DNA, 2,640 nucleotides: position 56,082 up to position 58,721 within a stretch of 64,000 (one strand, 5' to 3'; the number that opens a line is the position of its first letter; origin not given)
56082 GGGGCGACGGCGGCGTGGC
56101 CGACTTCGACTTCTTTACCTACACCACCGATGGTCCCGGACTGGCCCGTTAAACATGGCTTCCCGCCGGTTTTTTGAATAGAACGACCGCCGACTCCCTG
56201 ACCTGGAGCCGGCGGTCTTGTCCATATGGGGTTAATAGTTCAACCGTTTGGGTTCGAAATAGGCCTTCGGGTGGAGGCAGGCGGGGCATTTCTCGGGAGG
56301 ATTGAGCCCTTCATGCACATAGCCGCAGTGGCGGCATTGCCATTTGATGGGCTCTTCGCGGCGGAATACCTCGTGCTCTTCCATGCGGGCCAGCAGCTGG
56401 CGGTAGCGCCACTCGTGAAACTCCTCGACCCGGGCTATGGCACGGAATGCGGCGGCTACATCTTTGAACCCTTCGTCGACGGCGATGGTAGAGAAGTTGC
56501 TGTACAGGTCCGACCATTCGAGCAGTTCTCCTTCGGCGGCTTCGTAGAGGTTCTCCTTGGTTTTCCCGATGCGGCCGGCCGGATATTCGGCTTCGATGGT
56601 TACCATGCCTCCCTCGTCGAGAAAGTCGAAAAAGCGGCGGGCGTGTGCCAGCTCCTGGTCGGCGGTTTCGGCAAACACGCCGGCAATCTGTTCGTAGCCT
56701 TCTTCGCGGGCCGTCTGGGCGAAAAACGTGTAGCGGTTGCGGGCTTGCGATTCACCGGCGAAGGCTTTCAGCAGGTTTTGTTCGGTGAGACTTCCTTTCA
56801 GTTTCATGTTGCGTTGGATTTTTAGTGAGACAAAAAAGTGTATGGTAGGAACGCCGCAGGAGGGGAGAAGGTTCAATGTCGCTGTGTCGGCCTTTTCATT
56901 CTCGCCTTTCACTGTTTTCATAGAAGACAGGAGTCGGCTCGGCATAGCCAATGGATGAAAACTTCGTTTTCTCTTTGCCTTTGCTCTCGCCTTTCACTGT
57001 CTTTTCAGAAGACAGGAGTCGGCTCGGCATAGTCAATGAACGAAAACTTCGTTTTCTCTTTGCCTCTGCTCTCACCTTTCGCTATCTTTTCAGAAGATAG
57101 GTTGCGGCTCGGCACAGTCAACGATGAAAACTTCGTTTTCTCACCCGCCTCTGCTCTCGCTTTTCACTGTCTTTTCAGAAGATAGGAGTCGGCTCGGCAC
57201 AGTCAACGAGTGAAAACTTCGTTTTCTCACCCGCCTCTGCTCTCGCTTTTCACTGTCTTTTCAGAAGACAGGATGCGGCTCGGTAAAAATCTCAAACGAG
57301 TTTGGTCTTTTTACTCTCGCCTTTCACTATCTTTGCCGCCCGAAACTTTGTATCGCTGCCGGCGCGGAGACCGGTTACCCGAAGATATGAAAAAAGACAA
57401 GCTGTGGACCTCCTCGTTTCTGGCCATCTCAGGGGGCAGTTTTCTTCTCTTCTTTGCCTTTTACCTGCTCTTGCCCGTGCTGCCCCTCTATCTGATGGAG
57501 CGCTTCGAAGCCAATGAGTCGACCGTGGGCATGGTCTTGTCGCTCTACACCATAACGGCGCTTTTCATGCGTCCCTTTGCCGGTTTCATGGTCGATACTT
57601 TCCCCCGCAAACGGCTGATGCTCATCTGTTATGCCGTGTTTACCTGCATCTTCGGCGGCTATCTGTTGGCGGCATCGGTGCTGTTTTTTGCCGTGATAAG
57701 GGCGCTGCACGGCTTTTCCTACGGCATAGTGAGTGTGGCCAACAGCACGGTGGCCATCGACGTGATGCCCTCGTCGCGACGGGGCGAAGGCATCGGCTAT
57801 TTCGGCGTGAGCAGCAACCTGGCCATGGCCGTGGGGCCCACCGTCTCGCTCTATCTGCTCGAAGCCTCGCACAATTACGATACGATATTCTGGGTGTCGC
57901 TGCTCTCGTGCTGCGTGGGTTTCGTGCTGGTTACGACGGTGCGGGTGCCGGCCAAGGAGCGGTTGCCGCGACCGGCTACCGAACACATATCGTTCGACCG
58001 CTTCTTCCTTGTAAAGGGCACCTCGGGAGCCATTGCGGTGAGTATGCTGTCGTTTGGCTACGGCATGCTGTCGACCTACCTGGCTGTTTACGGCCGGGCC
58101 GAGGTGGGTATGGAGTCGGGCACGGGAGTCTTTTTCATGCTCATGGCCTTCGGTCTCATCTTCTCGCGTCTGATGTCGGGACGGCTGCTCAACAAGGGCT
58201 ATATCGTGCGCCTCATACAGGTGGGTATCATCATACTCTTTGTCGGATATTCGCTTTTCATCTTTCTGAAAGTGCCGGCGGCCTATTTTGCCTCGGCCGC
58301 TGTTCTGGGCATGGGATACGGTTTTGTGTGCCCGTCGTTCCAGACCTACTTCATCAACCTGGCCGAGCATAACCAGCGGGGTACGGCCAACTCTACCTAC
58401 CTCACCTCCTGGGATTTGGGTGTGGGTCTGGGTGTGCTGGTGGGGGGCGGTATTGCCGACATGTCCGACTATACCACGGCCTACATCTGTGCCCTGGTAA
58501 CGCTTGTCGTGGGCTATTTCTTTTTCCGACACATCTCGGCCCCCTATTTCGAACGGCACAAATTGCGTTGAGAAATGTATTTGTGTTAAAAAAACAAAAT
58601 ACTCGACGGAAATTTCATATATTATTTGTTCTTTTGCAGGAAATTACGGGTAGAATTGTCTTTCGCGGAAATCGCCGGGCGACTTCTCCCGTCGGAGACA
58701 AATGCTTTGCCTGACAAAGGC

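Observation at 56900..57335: Five-and-a-bit tandem copies of an 85-bp hairpin repeat that carries a Bacteroidota promoter at its junction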

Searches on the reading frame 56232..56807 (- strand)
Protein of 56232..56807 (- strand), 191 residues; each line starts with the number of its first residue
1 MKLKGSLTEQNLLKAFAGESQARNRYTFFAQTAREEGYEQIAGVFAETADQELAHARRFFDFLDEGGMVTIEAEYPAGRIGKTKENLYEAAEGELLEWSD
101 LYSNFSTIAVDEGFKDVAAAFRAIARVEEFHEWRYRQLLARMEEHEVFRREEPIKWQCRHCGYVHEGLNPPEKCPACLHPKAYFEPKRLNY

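Call 22: find_encoding_contigs(protein=window:56232-56807:-, flank=3000, max_places=10)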
Protein window:56232-56807:- (191 aa): 23 contigs read that carry it; 10 places shown.
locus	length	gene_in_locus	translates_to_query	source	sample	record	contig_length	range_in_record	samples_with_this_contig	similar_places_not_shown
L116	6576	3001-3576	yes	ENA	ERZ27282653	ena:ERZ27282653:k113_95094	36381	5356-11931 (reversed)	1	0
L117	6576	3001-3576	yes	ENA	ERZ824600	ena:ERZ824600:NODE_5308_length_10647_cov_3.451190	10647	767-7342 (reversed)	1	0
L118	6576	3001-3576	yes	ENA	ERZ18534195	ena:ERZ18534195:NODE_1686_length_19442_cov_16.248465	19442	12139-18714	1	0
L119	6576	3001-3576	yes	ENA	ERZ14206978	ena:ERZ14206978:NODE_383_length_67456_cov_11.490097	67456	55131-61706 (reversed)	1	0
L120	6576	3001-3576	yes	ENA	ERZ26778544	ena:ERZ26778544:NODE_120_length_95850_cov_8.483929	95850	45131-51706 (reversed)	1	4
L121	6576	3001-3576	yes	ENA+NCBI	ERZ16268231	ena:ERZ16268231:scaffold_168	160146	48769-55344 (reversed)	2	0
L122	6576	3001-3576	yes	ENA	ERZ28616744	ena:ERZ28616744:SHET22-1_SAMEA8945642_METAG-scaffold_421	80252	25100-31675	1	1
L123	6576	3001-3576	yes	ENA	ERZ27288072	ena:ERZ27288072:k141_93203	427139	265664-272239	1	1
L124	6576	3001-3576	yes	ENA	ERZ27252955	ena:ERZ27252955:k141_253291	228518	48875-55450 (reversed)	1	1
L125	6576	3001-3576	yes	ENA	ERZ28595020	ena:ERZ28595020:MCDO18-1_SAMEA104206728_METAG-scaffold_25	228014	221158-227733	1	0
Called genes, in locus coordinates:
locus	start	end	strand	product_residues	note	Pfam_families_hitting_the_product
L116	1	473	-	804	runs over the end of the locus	PF13620:CarboxypepD_reg, PF13715:CarbopepD_reg_2, PF07715:Plug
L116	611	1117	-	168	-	PF00929:RNase_T, PF16473:Rv2179c-like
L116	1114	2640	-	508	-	PF00295:Glyco_hydro_28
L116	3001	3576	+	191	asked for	PF00210:Ferritin (weak), PF02915:Rubrerythrin, PF21349:RUBY_RBDX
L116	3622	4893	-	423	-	PF14281:PDDEXK_4 (weak)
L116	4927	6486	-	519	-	PF04616:Glyco_hydro_43, PF17851:GH43_C2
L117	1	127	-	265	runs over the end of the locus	PF02673:BacA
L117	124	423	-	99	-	PF11297:DUF3098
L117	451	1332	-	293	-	PF18075:FtsX_ECD, PF02687:FtsX (weak)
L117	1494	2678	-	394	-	PF00083:Sugar_tr (weak), PF12832:MFS_1_like (weak), PF07690:MFS_1, PF03209:PUCC (faint), PF07690:MFS_1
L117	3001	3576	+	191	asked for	PF00210:Ferritin (weak), PF02915:Rubrerythrin, PF21349:RUBY_RBDX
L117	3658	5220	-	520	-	PF04616:Glyco_hydro_43, PF17851:GH43_C2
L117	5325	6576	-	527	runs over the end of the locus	PF00890:FAD_binding_2, PF01266:DAO (weak), PF07992:Pyr_redox_2 (faint), PF02910:Succ_DH_flav_C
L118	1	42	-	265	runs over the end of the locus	PF02673:BacA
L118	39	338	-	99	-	PF11297:DUF3098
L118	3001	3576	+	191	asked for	PF00210:Ferritin (weak), PF02915:Rubrerythrin, PF21349:RUBY_RBDX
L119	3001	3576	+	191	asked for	PF00210:Ferritin (weak), PF02915:Rubrerythrin, PF21349:RUBY_RBDX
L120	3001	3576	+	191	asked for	PF00210:Ferritin (weak), PF02915:Rubrerythrin, PF21349:RUBY_RBDX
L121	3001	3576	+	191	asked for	PF00210:Ferritin (weak), PF02915:Rubrerythrin, PF21349:RUBY_RBDX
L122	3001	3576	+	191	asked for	PF00210:Ferritin (weak), PF02915:Rubrerythrin, PF21349:RUBY_RBDX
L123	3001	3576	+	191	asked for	PF00210:Ferritin (weak), PF02915:Rubrerythrin, PF21349:RUBY_RBDX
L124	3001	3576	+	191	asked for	PF00210:Ferritin (weak), PF02915:Rubrerythrin, PF21349:RUBY_RBDX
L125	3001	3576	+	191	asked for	PF00210:Ferritin (weak), PF02915:Rubrerythrin, PF21349:RUBY_RBDX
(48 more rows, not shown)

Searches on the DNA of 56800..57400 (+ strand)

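Call 17: search_rna_families(source=window, start=56800, end=57400, threshold=evalue, max_evalue=10)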
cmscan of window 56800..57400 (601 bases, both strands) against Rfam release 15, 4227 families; matches with E-value up to 10: 2.
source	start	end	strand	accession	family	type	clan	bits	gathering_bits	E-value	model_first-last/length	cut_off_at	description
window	56825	56872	-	RF00519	suhB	Gene; sRNA;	CL00108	13.2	41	6.2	1-77/77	no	Makes More Granules Regulator RNA (mmgR)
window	57205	57311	-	RF00516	ylbH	Cis-reg; leader;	-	12.2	50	5.7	1-122/122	no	ylbH leader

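Call 30: search_dna_similar(query=window:56985-57240:+, collection=plasmids, mode=distant, max_rows=20)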
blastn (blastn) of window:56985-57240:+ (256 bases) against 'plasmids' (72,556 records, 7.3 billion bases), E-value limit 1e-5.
Records with a match: 1; places in all: 1; records where one place covers at least 80% of the query: 0.
Best place of each record, by identity: 60-80% 1.
By first word of the organism name: Phocaeicola 1.
By predicted mobility (MOB-suite, as given by PLSDB): non-mobilizable 1.
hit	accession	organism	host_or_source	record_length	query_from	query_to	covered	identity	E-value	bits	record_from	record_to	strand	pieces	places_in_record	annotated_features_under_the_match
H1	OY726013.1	Phocaeicola massiliensis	-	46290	24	190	65%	79.3%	3e-12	152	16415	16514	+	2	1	record has no annotation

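Call 31: search_dna_similar(query=window:56985-57240:+, collection=phages, mode=distant, max_rows=20)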
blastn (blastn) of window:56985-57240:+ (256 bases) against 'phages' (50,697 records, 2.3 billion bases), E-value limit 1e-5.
Records with a match: 6; places in all: 10; records where one place covers at least 80% of the query: 0.
Best place of each record, by identity: 60-80% 6.
By first word of the organism name: Bacteriophage 6.
By host as written in the record: - 6.
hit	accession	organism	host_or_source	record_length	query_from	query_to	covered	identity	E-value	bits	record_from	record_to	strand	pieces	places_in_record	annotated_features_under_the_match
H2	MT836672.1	Bacteriophage sp.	human fecal samples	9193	30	190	63%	71.7%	1e-11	76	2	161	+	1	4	record has no annotation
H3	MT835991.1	Bacteriophage sp.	human fecal samples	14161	7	105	39%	78.8%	1e-12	79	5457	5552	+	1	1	record has no annotation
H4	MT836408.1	Bacteriophage sp.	human fecal samples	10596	23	105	32%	79.5%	2e-9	68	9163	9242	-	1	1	record has no annotation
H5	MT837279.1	Bacteriophage sp.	human fecal samples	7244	23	105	32%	79.5%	2e-9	68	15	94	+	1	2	record has no annotation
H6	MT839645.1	Bacteriophage sp.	human fecal samples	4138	24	105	32%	79.3%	6e-9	66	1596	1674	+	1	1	record has no annotation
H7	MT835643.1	Bacteriophage sp.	human fecal samples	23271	24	105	32%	78.0%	3e-7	62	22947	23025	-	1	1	record has no annotation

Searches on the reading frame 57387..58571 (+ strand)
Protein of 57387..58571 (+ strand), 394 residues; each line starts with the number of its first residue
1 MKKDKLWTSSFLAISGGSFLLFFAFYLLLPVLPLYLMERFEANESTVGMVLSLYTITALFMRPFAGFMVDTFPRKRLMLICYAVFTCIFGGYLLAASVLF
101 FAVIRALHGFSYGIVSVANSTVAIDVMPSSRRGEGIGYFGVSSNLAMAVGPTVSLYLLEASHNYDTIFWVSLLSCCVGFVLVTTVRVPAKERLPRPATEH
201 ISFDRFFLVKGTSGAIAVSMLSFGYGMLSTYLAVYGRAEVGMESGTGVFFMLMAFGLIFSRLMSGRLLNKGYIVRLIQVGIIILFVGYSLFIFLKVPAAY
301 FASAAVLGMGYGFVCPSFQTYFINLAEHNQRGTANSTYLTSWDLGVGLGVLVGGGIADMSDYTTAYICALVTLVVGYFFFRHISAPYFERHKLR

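Call 23: find_encoding_contigs(protein=window:57387-58571:+, flank=3000, max_places=10)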
Protein window:57387-58571:+ (394 aa): 22 contigs read that carry it; 5 places shown.
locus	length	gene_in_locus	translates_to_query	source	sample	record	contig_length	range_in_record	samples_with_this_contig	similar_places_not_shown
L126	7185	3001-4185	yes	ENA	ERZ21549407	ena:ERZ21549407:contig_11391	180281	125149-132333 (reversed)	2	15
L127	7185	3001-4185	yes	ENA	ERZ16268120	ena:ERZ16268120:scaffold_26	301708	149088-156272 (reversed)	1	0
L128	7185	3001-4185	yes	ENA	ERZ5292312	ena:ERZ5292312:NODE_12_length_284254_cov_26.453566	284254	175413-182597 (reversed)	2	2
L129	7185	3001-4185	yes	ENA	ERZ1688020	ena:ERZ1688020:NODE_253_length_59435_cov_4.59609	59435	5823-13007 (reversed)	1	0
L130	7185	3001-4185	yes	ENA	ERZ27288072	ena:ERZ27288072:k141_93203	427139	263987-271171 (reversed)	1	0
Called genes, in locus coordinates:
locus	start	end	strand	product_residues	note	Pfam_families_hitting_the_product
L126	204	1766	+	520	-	PF04616:Glyco_hydro_43, PF17851:GH43_C2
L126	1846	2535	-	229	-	PF00210:Ferritin (weak), PF02915:Rubrerythrin, PF21349:RUBY_RBDX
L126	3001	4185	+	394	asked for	PF00083:Sugar_tr (weak), PF12832:MFS_1_like (weak), PF07690:MFS_1, PF03209:PUCC (faint), PF07690:MFS_1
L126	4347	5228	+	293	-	PF18075:FtsX_ECD, PF02687:FtsX (weak)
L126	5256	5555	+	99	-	PF11297:DUF3098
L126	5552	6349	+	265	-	PF02673:BacA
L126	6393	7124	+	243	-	PF01509:TruB_N, PF16198:TruB_C_2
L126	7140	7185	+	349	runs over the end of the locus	PF02547:Queuosine_synth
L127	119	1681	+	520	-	PF04616:Glyco_hydro_43, PF17851:GH43_C2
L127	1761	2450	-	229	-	PF00210:Ferritin (weak), PF02915:Rubrerythrin, PF21349:RUBY_RBDX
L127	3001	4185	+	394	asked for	PF00083:Sugar_tr (weak), PF12832:MFS_1_like (weak), PF07690:MFS_1, PF03209:PUCC (faint), PF07690:MFS_1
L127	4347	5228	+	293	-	PF18075:FtsX_ECD, PF02687:FtsX (weak)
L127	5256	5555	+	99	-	PF11297:DUF3098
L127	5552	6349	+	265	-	PF02673:BacA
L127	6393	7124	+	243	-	PF01509:TruB_N, PF16198:TruB_C_2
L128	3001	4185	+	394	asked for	PF00083:Sugar_tr (weak), PF12832:MFS_1_like (weak), PF07690:MFS_1, PF03209:PUCC (faint), PF07690:MFS_1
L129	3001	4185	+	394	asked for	PF00083:Sugar_tr (weak), PF12832:MFS_1_like (weak), PF07690:MFS_1, PF03209:PUCC (faint), PF07690:MFS_1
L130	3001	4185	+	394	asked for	PF00083:Sugar_tr (weak), PF12832:MFS_1_like (weak), PF07690:MFS_1, PF03209:PUCC (faint), PF07690:MFS_1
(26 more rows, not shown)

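Call 81: find_homologous_proteins(query=window:57387-58571:+, max_evalue=1e-60)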
Query window:57387-58571:+ (394 aa): 5605 proteins with E <= 1e-60 among 8000 candidates; the best 120 are listed.
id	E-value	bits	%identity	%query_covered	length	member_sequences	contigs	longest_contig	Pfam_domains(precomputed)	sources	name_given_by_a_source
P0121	3.2e-252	854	99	100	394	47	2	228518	PF03209.22,PF00083.31,PF07690.22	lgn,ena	-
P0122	1.8e-230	783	89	100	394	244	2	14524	PF00083.31,PF12832.14,PF07690.22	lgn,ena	-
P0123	1.5e-208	711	90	91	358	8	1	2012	PF00083.31,PF12832.14,PF07690.22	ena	-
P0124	4.0e-200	683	77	100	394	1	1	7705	PF00083.31,PF12832.14,PF07690.22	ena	-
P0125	5.2e-183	626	71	100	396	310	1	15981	PF07690.22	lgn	-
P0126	1.4e-181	622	71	100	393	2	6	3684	PF00083.31,PF07690.22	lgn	-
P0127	1.6e-169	582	66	100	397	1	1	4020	PF06779.21,PF01306.26,PF03209.22,PF12832.14,PF07690.22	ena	-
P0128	2.2e-169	582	66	100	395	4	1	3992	PF07690.22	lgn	-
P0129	1.3e-159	549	62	100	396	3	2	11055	PF03209.22,PF00083.31,PF07690.22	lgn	-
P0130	7.7e-153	527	61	100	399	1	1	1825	PF01306.26,PF12832.14,PF07690.22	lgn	-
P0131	5.1e-149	515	59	100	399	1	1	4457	PF07690.22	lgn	-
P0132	6.0e-149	514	58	100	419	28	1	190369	PF00083.31,PF07690.22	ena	-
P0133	7.3e-149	514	60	99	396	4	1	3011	PF03209.22,PF00083.31,PF07690.22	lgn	-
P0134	8.6e-148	511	59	99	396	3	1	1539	PF03209.22,PF00083.31,PF07690.22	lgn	-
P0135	1.6e-147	510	57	100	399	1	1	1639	PF00083.31,PF07690.22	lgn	-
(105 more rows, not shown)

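Call 82: find_encoding_contigs(protein=P0122, flank=1200, max_places=3)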
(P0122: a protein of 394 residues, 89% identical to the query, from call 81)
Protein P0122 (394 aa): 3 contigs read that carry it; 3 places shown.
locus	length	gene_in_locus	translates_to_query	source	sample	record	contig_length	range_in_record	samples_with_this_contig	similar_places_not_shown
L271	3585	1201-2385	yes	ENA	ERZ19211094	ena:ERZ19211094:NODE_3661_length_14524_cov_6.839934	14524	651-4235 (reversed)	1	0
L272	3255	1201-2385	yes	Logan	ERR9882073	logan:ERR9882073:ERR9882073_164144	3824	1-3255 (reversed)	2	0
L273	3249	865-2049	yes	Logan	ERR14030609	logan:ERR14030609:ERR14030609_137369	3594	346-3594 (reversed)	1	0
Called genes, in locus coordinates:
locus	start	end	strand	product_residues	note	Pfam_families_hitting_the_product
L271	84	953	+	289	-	PF02311:AraC_binding, PF00165:HTH_AraC, PF12833:HTH_18, PF00165:HTH_AraC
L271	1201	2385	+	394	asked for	PF12832:MFS_1_like (weak), PF00083:Sugar_tr (weak), PF07690:MFS_1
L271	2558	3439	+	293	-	PF18075:FtsX_ECD, PF02687:FtsX (weak)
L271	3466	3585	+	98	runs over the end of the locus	PF11297:DUF3098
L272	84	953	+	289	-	PF02311:AraC_binding, PF00165:HTH_AraC, PF12833:HTH_18, PF00165:HTH_AraC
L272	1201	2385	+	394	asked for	PF12832:MFS_1_like (weak), PF00083:Sugar_tr (weak), PF07690:MFS_1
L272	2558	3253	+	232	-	PF18075:FtsX_ECD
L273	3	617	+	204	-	?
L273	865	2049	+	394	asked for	PF12832:MFS_1_like (weak), PF00083:Sugar_tr (weak), PF07690:MFS_1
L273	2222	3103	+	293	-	PF18075:FtsX_ECD, PF02687:FtsX (weak)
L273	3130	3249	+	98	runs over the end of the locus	PF11297:DUF3098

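Call 83: find_encoding_contigs(protein=P0124, flank=1200, max_places=2)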
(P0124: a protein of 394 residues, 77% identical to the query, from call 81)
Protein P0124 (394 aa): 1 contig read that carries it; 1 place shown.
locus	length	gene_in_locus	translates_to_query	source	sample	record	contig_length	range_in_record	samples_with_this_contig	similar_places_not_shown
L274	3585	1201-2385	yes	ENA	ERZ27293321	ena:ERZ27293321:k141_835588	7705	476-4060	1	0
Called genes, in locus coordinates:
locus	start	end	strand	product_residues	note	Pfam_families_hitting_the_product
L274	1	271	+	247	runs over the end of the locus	?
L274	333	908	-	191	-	PF00210:Ferritin, PF02915:Rubrerythrin, PF21349:RUBY_RBDX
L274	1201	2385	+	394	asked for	PF12832:MFS_1_like (weak), PF07690:MFS_1, PF00083:Sugar_tr (weak), PF07690:MFS_1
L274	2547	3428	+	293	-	PF18075:FtsX_ECD, PF02687:FtsX (weak)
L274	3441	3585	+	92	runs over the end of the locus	PF11297:DUF3098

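Call 84: find_encoding_contigs(protein=P0125, flank=1200, max_places=2)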
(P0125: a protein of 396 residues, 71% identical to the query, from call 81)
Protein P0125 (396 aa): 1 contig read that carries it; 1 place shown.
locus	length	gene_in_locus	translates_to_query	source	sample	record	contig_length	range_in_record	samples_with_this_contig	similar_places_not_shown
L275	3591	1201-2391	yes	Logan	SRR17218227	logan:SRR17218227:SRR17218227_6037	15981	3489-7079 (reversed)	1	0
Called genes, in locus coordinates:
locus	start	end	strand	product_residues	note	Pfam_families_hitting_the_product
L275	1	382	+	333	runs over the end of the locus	PF10502:Peptidase_S26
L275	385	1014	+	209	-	PF08889:WbqC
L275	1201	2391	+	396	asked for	PF07690:MFS_1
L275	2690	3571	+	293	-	PF18075:FtsX_ECD, PF02687:FtsX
